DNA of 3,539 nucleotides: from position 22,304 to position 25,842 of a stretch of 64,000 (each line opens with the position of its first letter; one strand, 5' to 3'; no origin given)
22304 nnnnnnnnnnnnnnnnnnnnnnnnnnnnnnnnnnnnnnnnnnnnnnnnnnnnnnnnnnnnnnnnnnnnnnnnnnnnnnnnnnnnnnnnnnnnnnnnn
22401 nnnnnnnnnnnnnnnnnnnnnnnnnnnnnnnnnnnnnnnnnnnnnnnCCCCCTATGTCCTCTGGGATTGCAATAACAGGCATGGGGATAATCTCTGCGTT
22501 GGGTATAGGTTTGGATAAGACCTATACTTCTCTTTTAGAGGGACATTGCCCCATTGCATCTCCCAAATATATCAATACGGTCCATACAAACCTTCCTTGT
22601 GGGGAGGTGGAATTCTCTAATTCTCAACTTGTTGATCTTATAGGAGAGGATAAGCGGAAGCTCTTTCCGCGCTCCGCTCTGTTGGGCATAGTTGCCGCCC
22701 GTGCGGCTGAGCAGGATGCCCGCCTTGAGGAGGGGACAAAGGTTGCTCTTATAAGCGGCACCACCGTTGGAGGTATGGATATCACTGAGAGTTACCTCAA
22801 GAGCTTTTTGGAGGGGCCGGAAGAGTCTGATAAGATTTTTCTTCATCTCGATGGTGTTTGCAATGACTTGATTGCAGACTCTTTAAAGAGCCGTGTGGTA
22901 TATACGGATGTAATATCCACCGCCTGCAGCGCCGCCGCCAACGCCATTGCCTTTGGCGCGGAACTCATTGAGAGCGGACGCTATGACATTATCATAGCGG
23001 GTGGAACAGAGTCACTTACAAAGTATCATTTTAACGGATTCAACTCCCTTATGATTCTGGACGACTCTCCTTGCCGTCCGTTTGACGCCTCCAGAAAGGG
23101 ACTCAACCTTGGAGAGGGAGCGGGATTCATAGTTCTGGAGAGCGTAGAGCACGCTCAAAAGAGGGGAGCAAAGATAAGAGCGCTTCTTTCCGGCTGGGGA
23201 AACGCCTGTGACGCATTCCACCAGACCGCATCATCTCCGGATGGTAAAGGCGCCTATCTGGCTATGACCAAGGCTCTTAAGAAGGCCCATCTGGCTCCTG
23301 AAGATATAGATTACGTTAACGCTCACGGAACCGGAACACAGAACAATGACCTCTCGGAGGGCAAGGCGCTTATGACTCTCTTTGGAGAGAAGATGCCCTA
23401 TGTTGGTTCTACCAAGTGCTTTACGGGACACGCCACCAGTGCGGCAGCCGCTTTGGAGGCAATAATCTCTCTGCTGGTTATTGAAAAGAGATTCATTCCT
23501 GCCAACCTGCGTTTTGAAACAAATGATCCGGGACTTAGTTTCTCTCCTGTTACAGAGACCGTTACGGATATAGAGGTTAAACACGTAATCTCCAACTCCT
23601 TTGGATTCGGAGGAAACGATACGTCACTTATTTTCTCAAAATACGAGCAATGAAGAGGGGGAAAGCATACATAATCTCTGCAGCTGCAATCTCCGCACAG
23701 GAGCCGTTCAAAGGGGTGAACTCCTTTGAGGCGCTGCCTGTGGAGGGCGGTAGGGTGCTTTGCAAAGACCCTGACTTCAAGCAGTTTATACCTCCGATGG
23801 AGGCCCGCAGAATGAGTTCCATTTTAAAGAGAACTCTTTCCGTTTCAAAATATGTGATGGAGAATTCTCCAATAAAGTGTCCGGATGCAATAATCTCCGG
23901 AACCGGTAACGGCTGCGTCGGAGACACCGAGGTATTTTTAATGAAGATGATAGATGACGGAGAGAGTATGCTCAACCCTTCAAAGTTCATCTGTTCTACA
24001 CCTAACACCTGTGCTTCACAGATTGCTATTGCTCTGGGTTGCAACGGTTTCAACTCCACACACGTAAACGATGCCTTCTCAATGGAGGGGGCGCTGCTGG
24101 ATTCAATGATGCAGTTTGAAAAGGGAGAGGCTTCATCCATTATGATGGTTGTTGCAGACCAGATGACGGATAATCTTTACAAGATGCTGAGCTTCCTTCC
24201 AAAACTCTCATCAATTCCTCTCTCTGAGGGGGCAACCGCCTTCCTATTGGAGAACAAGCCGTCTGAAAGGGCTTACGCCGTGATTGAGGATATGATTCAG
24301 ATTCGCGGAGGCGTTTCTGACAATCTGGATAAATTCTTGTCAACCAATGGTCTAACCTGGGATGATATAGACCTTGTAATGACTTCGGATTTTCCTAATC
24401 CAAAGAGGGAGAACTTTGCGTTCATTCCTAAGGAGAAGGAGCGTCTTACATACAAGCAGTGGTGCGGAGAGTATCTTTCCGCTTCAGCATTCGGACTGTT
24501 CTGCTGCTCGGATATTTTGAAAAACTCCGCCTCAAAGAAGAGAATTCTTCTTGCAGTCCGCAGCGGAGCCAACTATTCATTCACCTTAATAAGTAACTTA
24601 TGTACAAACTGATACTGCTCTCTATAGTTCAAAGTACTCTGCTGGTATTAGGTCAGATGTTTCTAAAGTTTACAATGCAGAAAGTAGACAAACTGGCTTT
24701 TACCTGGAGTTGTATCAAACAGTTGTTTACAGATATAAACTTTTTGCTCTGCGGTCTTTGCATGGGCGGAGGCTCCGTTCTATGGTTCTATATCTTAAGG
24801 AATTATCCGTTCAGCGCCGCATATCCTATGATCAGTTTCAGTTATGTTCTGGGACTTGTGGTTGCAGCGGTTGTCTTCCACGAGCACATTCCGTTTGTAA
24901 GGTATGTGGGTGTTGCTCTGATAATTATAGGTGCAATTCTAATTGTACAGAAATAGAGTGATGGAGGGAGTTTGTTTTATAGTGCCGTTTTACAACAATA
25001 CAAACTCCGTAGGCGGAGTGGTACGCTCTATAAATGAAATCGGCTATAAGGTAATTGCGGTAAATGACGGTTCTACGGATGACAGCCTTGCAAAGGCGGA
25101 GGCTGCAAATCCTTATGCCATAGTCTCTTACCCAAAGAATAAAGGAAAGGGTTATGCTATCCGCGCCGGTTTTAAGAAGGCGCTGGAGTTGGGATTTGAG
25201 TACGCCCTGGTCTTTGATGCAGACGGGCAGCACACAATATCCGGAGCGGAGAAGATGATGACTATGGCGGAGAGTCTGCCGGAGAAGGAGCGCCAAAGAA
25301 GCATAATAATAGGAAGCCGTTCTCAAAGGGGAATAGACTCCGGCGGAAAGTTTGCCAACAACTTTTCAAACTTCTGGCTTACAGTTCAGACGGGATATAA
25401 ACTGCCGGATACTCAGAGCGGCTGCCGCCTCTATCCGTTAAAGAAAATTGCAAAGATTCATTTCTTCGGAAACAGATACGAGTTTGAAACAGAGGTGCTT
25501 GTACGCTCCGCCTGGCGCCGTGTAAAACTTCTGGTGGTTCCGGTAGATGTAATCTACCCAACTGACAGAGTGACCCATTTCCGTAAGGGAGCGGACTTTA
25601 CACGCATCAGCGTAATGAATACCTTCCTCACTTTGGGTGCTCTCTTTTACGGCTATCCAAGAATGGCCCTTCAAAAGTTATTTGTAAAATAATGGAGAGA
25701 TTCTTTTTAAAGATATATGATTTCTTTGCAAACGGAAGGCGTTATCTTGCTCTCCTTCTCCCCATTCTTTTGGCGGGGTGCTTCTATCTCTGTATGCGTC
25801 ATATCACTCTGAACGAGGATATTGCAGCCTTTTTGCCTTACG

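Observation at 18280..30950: Twelve-gene coupled locus joining sugar activation, a FabG/ACP/KS/CLF set, several acyltransferases, GT2 plus flippase-like protein, an MMPL exporter and an esterase. It has an aryl-polyene-like core but no dehydratase or starter enzymes.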

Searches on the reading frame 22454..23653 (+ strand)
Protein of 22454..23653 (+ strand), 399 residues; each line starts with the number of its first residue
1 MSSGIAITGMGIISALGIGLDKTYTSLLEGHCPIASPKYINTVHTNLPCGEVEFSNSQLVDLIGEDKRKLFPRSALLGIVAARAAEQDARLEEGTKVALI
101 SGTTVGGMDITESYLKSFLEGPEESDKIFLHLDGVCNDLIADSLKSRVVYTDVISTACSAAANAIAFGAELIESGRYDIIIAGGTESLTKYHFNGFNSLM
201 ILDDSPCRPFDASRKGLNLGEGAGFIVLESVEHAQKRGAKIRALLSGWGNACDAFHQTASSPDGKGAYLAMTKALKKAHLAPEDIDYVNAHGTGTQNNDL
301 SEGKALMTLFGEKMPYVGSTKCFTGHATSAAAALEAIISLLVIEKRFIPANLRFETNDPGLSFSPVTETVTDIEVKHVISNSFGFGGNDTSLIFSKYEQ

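Call 3: search_protein_families(library=pfam, proteins=[window:22454-23653:+], max_evalue=0.01)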
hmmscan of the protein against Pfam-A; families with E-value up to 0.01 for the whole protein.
window:22454-23653:+ (399 aa): 4 families
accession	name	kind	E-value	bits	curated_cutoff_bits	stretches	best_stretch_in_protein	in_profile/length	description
PF02801.28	Ketoacyl-synt_C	-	2.8e-30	105.2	20.8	1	243-354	2-118/119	Beta-ketoacyl synthase, C-terminal domain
PF00109.32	ketoacyl-synt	-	5.8e-21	75.7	20.8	1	4-234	3-252/252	Beta-ketoacyl synthase, N-terminal domain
PF00108.29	Thiolase_N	-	5.2e-07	29.7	26.4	1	149-191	76-118/260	Thiolase, N-terminal domain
PF08545.16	ACP_syn_III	-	0.0045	17.3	24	0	154-191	3-40/80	3-Oxoacyl-[acyl-carrier-protein (ACP)] synthase III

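Call 5: search_protein_families(library=ncbifam, proteins=[window:22454-23653:+], max_evalue=0.001)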
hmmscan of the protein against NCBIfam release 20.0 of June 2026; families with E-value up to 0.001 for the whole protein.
window:22454-23653:+ (399 aa): 36 families (the best 25 are shown)
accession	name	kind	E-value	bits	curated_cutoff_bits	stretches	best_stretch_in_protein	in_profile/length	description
TIGR03150.1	fabF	equivalog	2.1e-88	296.7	493.75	1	5-394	3-406/407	beta-ketoacyl-ACP synthase II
NF005589.0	PRK07314.1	subfamily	2.1e-85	286.9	387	1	5-397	6-412/413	beta-ketoacyl-ACP synthase II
NF006618.0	PRK09185.1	subfamily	4.7e-85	286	407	1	4-396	4-392/394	beta-ketoacyl-ACP synthase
NF004970.0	PRK06333.1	subfamily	1.1e-76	258.3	525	1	4-398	5-423/424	beta-ketoacyl-ACP synthase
NF005076.0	PRK06501.1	equivalog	3.6e-69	233.7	629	1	5-397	13-423/425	beta-ketoacyl-ACP synthase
NF058662.1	cispenta_AmcF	equivalog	1.1e-67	228.6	325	1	5-395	2-368/369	cispentacin biosynthesis acyltransferase subunit AmcF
NF006274.0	PRK08439.1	equivalog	5.5e-65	219.7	621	1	5-396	4-405/406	beta-ketoacyl-ACP synthase II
NF004618.0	PRK05952.1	equivalog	1.2e-64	218.6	455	1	5-396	4-382/384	beta-ketoacyl-ACP synthase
NF006587.0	PRK09116.1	equivalog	2.1e-61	207.9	470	1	143-397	152-407/408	beta-ketoacyl-ACP synthase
NF006434.0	PRK08722.1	equivalog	2.1e-59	201.5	759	1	5-396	6-413/414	beta-ketoacyl-ACP synthase II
NF005935.0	PRK07967.1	equivalog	8.3e-58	196.1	630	1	5-398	4-405/406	beta-ketoacyl-ACP synthase I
NF005490.0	PRK07103.1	equivalog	2.9e-54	184.7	445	1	3-396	4-412/414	polyketide beta-ketoacyl:acyl carrier protein synthase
NF005916.1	PRK07910.1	equivalog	4.8e-54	183.9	560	1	156-397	169-418/418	KasA/KasB family beta-ketoacyl-ACP synthase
NF045894.1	PKS_plus_SDR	equivalog_domain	9e-31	106.4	1740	1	154-364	169-386/1515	type I polyketide synthase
NF053555.1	prodigi_MBC_PigJ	equivalog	1.2e-27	96.6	900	1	139-369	495-722/759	prodigiosin MBC biosynthesis protein PigJ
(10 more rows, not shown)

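Call 7: find_encoding_contigs(protein=window:22454-23653:+, flank=10000, max_places=6)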
Protein window:22454-23653:+ (399 aa): 11 contigs read that carry it; 5 places shown.
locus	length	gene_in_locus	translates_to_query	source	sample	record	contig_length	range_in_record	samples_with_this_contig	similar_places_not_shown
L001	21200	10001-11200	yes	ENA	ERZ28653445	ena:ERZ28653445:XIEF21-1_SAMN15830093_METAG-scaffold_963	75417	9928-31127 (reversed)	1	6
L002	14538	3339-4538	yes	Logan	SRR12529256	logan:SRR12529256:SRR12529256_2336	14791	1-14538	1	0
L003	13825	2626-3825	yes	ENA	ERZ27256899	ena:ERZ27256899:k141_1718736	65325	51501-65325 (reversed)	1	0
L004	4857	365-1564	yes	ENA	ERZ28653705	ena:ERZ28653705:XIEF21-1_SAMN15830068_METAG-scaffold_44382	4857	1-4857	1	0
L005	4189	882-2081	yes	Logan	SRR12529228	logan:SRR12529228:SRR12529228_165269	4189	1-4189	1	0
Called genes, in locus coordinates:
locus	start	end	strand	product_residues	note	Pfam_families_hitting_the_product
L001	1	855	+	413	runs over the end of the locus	PF12704:MacB_PCD, PF02687:FtsX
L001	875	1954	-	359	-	PF01464:SLT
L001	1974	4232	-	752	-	PF14121:Porin_10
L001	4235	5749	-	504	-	PF02749:QRPTase_N (faint), PF17767:NAPRTase_N, PF17956:NAPRTase_C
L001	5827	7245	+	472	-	PF01636:APH, PF22740:PapZ_C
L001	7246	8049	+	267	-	PF00483:NTP_transferase, PF12804:NTP_transf_3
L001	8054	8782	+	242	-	PF00106:adh_short, PF08659:KR, PF13561:adh_short_C2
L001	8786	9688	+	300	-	PF03279:Lip_A_acyltrans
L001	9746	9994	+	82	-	PF00550:PP-binding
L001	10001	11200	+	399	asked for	PF00109:ketoacyl-synt, PF00108:Thiolase_N (weak), PF02801:Ketoacyl-synt_C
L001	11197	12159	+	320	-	PF13723:Ketoacyl-synt_2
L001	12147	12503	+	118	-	PF00892:EamA, PF10639:TMEM234 (weak)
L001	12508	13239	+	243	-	PF00535:Glycos_transf_2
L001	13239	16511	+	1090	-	PF03176:MMPL, PF01553:Acyltransferase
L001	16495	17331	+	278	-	PF20434:BD-FAE, PF07859:Abhydrolase_3, PF12697:Abhydrolase_6 (faint), PF00326:Peptidase_S9, PF01738:DLH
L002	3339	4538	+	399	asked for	PF00109:ketoacyl-synt, PF00108:Thiolase_N (weak), PF02801:Ketoacyl-synt_C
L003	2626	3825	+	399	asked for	PF00109:ketoacyl-synt, PF00108:Thiolase_N (weak), PF02801:Ketoacyl-synt_C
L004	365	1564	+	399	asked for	PF00109:ketoacyl-synt, PF00108:Thiolase_N (weak), PF02801:Ketoacyl-synt_C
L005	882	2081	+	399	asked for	PF00109:ketoacyl-synt, PF00108:Thiolase_N (weak), PF02801:Ketoacyl-synt_C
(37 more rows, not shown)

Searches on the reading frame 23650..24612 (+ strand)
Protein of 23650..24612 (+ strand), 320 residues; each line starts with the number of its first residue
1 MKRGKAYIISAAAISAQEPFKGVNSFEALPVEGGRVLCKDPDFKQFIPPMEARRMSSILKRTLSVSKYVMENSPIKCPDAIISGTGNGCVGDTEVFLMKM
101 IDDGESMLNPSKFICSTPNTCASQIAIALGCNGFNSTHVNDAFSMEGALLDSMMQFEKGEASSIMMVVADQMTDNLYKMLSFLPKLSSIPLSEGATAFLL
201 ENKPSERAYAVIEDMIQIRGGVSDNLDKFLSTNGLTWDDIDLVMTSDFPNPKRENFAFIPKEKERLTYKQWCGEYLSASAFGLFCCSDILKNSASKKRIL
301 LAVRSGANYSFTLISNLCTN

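Call 3: search_protein_families(library=pfam, proteins=[window:23650-24612:+], max_evalue=0.01)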
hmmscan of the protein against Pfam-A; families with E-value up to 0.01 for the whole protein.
window:23650-24612:+ (320 aa): 1 family
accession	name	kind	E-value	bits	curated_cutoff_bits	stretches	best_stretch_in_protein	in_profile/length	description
PF13723.12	Ketoacyl-synt_2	-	5.7e-09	36.3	25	1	45-180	20-149/223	Beta-ketoacyl synthase, N-terminal domain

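Call 5: search_protein_families(library=ncbifam, proteins=[window:23650-24612:+], max_evalue=0.001)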
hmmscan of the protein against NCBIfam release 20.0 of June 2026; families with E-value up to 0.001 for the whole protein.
window:23650-24612:+ (320 aa): 2 families
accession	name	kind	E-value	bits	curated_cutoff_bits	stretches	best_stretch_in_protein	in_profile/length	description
TIGR03150.1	fabF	equivalog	7e-07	28.3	493.75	1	39-172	52-191/407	beta-ketoacyl-ACP synthase II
NF005589.0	PRK07314.1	subfamily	6.5e-05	21.9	387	1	39-165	55-187/413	beta-ketoacyl-ACP synthase II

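Call 55: search_solved_structures(query=window:23650-24612:+, max_evalue=0.1)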
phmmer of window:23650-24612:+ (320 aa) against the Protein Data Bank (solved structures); distinct sequences matched with E-value up to 0.1: 4.
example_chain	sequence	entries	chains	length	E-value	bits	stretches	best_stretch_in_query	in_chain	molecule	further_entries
3o04_A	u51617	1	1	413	0.00096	21.9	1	38-166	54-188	beta-keto-acyl carrier protein synthase II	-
5sxo_A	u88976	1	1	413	0.00096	21.9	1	38-166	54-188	3-oxoacyl-[acyl-carrier-protein] synthase 2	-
4ls5_A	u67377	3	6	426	0.0018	21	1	38-164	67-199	3-oxoacyl-[acyl-carrier-protein] synthase 2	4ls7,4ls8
4ls6_A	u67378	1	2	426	0.0026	20.5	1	38-164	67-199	3-oxoacyl-[acyl-carrier-protein] synthase 2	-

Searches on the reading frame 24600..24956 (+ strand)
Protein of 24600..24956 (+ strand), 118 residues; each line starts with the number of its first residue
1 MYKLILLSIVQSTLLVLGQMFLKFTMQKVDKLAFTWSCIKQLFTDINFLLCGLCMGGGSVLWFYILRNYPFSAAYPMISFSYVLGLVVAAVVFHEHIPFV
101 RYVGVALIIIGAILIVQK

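Call 3: search_protein_families(library=pfam, proteins=[window:24600-24956:+], max_evalue=0.01)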
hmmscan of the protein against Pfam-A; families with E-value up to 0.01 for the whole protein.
window:24600-24956:+ (118 aa): 2 families
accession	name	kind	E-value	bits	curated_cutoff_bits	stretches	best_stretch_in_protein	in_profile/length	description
PF00892.27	EamA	-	2.9e-08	34.5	28.2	1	35-116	61-134/135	EamA-like transporter family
PF10639.15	TMEM234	-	1.2e-06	29.1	30.1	1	28-116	24-113/113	Putative transmembrane family 234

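Call 5: search_protein_families(library=ncbifam, proteins=[window:24600-24956:+], max_evalue=0.001)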
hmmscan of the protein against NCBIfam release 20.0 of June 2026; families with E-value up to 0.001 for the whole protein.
window:24600-24956:+ (118 aa): 3 families
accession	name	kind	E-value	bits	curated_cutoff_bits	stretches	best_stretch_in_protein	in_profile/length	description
NF002816.2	PRK02971.1-2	equivalog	7.4e-15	55.5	99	1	12-117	7-118/120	4-amino-4-deoxy-L-arabinose-phosphoundecaprenol flippase subunit ArnF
NF011625.2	PRK15051.1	equivalog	1.9e-13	50.6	92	1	31-115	21-107/111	4-amino-4-deoxy-L-arabinose-phosphoundecaprenol flippase subunit ArnE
TIGR03340.1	phn_DUF6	hypoth_equivalog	0.00033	20.4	288.15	1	41-114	207-280/281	phosphonate utilization associated putative membrane protein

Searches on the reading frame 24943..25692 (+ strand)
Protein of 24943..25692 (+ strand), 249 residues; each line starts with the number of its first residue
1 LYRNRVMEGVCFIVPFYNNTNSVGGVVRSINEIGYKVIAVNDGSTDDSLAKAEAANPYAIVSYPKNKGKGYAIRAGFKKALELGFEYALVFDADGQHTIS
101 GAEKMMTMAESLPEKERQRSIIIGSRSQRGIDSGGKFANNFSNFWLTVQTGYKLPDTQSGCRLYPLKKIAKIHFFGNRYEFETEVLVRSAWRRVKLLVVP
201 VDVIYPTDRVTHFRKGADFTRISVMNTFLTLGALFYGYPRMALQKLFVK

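Call 3: search_protein_families(library=pfam, proteins=[window:24943-25692:+], max_evalue=0.01)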
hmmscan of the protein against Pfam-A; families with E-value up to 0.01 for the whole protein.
window:24943-25692:+ (249 aa): 1 family
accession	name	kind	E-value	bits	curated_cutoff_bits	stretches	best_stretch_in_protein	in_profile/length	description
PF00535.33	Glycos_transf_2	-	1.7e-15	57.8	23.3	1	12-164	2-159/168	Glycosyl transferase family 2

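Call 5: search_protein_families(library=ncbifam, proteins=[window:24943-25692:+], max_evalue=0.001)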
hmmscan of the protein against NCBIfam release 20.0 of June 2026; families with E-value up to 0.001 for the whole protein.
window:24943-25692:+ (249 aa): 10 families
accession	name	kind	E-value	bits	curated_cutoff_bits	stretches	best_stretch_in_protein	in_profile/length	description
TIGR04182.1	glyco_TIGR04182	equivalog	8.1e-19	68.1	325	1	10-203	2-190/293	S-layer glycoprotein N-glycosyltransferase AglJ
NF058614.1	PPMAGASynPpgS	equivalog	8.9e-18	64.5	370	1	10-132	2-119/226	polyprenyl-phospho-N-acetylgalactosaminyl synthase PpgS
TIGR03937.1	PgaC_IcaA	equivalog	2.2e-08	33.5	422.3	1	7-95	44-136/407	poly-beta-1,6-N-acetyl-D-glucosamine synthase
NF047588.1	GlcsyltransPgfSStrep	equivalog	2.3e-05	23.8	500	1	13-170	6-165/308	glycosyltransferase PgfS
NF007482.0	PRK10073.1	equivalog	3.7e-05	22.9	423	1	10-110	8-111/334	glycosyltransferase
TIGR01556.1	rhamnosyltran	subfamily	3.8e-05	23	200.55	1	23-127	10-112/281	rhamnosyltransferase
NF007986.1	PRK10714.1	equivalog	6.4e-05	22.1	529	1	7-163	5-163/316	undecaprenyl-phosphate 4-deoxy-4-formamido-L-arabinose transferase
NF041865.1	EpsU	equivalog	0.00018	20.6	700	1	13-97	44-135/394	exopolysaccharide biosynthesis GT2 family glycosyltransferase EpsU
NF041391.1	DPhHxTase_Halo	equivalog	0.00019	20.5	375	1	17-202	4-182/213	dolichyl-phosphate hexose transferase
TIGR03111.1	glyc2_xrt_Gpos1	hypoth_equivalog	0.00036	19.5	363.95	1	10-113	51-160/439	TIGR03111 family XrtG-associated glycosyltransferase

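Call 37: search_solved_structures(query=window:24961-25692:+, max_evalue=0.00001)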
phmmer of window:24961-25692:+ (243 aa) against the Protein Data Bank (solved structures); distinct sequences matched with E-value up to 0.00001: 0.

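Call 67: search_solved_structures(query=window:24961-25692:+, max_evalue=0.05)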
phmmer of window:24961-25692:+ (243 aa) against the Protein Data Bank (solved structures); distinct sequences matched with E-value up to 0.05: 2.
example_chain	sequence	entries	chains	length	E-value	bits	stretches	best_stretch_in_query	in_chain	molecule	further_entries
5mlz_A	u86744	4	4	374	0.00063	22.9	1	4-100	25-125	Dolichol monophosphate mannose synthase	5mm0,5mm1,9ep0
9rwp_A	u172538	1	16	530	0.025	17.6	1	58-152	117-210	Ancestral Group II Chaperonin (ACII)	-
